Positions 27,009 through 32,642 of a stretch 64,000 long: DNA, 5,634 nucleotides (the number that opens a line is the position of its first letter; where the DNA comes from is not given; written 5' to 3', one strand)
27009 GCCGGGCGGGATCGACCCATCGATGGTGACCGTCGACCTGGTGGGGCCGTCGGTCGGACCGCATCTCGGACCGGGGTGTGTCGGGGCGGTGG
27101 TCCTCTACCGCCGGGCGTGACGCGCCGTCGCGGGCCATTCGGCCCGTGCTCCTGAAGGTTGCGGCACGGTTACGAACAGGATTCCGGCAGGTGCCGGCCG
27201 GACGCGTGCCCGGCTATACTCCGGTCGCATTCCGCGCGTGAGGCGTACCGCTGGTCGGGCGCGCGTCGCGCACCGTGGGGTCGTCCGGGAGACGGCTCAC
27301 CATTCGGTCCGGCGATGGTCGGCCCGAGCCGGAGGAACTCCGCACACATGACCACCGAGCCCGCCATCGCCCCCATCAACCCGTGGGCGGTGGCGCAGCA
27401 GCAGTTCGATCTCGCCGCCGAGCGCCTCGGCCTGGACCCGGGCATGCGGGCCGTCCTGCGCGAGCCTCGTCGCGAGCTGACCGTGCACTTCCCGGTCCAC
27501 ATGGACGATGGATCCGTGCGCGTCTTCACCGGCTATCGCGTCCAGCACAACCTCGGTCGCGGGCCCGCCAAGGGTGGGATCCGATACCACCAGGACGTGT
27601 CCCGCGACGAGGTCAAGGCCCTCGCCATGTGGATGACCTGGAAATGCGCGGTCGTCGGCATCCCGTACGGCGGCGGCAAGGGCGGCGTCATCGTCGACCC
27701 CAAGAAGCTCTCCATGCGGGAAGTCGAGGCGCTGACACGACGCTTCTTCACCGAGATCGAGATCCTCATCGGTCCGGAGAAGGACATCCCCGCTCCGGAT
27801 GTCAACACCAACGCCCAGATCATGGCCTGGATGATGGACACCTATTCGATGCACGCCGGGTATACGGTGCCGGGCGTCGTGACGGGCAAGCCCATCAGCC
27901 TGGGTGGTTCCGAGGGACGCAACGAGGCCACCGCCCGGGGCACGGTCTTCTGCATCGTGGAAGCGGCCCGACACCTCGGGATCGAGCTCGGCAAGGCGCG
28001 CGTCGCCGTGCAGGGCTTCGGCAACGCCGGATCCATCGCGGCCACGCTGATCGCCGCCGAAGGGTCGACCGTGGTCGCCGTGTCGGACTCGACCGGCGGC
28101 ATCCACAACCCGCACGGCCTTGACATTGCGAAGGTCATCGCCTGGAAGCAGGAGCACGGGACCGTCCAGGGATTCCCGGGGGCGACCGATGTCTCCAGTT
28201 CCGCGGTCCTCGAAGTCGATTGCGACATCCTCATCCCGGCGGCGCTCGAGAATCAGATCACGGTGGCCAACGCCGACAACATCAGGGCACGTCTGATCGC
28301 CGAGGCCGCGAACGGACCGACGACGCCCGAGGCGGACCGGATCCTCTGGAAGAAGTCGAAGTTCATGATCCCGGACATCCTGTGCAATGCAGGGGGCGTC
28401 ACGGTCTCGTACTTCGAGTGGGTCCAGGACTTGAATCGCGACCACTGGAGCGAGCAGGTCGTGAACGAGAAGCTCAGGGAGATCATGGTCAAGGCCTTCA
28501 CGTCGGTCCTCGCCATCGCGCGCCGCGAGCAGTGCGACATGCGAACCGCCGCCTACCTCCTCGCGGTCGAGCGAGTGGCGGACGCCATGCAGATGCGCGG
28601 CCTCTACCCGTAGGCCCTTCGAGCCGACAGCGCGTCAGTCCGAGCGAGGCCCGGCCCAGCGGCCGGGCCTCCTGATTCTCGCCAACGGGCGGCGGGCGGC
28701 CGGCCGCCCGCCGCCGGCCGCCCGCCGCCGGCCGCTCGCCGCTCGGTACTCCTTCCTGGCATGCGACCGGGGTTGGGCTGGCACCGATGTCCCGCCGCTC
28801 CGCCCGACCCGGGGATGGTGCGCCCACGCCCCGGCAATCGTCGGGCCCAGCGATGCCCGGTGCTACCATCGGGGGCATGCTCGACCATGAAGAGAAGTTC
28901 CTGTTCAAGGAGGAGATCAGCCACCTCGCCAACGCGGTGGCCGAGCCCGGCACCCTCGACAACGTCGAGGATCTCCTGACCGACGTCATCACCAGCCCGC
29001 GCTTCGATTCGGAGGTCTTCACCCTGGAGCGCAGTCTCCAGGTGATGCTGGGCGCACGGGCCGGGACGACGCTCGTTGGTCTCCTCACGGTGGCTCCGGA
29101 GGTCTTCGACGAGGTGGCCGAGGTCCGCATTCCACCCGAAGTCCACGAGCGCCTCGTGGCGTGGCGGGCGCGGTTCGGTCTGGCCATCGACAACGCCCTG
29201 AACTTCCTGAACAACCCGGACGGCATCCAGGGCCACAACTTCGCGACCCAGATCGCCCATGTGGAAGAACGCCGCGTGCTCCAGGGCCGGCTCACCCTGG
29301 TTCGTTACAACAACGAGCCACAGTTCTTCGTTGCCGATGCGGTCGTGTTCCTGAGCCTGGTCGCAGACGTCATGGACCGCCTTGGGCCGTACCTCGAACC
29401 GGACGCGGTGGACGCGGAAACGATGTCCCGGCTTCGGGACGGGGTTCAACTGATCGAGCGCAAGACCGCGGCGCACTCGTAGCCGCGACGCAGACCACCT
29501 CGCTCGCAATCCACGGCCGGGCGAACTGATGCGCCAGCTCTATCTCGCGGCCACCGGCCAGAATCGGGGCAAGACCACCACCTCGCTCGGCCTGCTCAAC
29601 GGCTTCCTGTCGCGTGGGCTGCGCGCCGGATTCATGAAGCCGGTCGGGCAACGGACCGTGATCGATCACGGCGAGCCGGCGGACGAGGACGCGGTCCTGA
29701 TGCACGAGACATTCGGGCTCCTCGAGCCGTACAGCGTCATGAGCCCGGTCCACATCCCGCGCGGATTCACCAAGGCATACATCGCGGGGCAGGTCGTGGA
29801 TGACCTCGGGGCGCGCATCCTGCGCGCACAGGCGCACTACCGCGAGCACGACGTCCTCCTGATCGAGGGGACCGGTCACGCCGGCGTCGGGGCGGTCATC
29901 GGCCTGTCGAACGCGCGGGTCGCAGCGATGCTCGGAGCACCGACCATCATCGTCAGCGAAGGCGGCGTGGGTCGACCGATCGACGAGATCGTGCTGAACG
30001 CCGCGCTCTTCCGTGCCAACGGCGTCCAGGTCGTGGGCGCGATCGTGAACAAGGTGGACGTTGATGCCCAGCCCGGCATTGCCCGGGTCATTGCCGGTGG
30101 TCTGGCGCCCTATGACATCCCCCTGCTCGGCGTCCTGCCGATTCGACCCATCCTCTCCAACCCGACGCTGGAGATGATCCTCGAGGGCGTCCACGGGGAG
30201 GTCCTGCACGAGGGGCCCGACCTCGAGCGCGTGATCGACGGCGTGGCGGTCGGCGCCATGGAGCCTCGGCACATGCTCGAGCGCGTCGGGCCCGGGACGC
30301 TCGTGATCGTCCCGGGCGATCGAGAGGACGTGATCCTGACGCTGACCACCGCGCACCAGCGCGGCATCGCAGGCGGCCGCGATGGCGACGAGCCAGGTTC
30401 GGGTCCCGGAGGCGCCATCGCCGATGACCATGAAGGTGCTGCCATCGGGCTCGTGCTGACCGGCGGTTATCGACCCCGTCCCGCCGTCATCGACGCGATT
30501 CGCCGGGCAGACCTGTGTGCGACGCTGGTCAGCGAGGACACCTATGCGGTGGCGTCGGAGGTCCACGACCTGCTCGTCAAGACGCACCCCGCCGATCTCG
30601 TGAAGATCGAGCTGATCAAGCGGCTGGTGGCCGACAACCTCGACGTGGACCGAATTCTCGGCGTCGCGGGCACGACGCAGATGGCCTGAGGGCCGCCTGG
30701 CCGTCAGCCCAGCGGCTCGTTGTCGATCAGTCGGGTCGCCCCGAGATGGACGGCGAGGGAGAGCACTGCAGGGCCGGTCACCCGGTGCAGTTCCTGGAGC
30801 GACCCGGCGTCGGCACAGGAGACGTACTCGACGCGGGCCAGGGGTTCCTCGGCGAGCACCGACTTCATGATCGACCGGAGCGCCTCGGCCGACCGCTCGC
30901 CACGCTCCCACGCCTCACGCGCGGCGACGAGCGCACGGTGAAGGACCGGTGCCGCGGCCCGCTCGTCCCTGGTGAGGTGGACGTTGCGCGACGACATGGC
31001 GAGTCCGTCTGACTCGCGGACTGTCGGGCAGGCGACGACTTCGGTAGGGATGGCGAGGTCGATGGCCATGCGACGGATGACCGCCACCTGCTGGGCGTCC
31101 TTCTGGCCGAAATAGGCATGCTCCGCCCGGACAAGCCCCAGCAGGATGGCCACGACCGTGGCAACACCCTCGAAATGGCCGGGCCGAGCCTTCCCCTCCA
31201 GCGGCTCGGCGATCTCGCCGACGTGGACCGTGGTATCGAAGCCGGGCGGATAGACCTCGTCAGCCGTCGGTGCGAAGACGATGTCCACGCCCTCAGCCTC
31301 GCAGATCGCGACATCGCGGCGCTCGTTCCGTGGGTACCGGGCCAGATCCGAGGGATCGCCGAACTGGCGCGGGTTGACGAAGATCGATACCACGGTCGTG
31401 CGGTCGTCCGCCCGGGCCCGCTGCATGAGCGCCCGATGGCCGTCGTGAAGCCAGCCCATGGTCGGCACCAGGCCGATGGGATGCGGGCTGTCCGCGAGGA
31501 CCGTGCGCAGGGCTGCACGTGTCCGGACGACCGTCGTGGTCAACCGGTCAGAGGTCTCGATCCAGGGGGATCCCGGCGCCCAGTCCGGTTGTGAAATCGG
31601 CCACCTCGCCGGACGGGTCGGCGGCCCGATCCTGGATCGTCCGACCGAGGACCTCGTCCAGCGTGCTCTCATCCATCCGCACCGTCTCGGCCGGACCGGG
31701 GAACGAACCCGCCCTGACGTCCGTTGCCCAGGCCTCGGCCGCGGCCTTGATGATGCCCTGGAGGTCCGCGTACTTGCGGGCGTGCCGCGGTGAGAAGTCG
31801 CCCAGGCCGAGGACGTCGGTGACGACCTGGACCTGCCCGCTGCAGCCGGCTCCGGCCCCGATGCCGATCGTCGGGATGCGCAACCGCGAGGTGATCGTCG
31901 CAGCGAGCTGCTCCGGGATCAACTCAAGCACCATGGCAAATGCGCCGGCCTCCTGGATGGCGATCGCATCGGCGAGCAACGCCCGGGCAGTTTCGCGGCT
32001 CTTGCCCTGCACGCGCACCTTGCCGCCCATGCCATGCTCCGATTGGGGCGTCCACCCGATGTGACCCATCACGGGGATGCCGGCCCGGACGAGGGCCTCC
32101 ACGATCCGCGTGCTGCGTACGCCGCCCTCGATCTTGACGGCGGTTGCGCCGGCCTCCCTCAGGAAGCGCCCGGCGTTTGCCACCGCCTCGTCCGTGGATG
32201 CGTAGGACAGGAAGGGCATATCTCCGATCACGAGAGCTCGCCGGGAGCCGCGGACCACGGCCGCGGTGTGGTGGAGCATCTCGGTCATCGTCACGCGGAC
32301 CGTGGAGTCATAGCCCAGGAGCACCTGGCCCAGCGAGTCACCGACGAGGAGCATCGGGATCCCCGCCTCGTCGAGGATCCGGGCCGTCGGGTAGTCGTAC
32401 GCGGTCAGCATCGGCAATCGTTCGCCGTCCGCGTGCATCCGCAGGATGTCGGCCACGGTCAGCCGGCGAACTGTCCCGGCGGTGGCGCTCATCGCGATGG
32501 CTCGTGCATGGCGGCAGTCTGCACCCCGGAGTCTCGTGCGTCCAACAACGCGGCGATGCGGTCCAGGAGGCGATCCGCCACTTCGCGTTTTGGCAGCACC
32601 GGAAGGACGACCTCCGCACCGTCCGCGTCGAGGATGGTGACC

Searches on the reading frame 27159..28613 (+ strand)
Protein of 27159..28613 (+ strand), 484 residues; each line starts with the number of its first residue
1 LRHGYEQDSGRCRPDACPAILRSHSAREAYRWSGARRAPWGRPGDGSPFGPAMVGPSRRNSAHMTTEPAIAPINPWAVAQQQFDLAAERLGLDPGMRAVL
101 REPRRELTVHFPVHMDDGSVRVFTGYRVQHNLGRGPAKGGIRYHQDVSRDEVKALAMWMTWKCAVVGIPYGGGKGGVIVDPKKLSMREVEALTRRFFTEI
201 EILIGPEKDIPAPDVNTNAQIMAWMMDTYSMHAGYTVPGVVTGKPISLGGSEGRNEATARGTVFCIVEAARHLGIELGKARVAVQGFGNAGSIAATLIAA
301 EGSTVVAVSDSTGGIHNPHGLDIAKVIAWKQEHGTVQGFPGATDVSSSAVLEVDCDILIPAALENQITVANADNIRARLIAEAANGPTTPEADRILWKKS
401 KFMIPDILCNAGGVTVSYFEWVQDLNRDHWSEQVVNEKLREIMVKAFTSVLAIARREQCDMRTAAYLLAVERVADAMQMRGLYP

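Call 82: search_protein_families(library=pfam, proteins=[window:27159-28613:+], max_evalue=1e-8)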
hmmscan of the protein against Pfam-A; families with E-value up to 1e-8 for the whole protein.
window:27159-28613:+ (484 aa): 2 families
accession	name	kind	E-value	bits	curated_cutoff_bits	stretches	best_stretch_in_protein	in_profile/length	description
PF00208.27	ELFV_dehydrog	-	3.6e-81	272.9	23.4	1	249-481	1-241/241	Glutamate/Leucine/Phenylalanine/Valine dehydrogenase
PF02812.23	ELFV_dehydrog_N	-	1.5e-59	199.8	25.3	1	103-230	1-128/129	Glu/Leu/Phe/Val dehydrogenase, dimerisation domain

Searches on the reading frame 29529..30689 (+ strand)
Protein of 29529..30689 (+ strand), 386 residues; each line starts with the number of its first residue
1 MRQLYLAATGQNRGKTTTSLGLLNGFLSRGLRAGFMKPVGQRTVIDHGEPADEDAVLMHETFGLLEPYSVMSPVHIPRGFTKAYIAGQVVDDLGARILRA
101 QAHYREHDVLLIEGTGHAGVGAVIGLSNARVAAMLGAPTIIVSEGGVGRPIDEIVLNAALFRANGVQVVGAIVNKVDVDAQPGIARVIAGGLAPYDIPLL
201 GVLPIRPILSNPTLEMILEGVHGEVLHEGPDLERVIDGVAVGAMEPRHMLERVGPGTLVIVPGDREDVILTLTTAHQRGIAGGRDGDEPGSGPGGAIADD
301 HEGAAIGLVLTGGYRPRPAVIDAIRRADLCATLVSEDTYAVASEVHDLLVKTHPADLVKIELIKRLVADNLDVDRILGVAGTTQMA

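Call 82: search_protein_families(library=pfam, proteins=[window:29529-30689:+], max_evalue=1e-8)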
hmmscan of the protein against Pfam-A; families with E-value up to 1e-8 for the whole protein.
window:29529-30689:+ (386 aa): 2 families
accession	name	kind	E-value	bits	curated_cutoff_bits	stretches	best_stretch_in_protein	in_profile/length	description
PF13500.12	AAA_26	-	5.4e-33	115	27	1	2-213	1-198/198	AAA domain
PF07085.17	DRTGG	-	4.9e-21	75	25.2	1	217-347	2-104/105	DRTGG domain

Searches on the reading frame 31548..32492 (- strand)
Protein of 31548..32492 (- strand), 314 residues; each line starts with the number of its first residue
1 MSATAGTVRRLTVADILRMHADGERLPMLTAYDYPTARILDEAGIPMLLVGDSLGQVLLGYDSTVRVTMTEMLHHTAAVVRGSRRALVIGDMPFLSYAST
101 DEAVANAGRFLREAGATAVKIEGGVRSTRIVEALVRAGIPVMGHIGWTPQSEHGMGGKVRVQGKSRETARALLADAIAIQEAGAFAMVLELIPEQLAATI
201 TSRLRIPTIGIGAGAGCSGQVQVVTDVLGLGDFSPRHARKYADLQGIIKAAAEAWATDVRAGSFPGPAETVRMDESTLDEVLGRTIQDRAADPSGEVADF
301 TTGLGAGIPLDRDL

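Call 82: search_protein_families(library=pfam, proteins=[window:31548-32492:-], max_evalue=1e-8)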
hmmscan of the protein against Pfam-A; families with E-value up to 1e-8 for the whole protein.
window:31548-32492:- (314 aa): 1 family
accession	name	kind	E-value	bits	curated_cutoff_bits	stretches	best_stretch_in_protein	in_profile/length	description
PF02548.21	Pantoate_transf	-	3.2e-105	351.7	28.7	1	10-266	1-258/259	Ketopantoate hydroxymethyltransferase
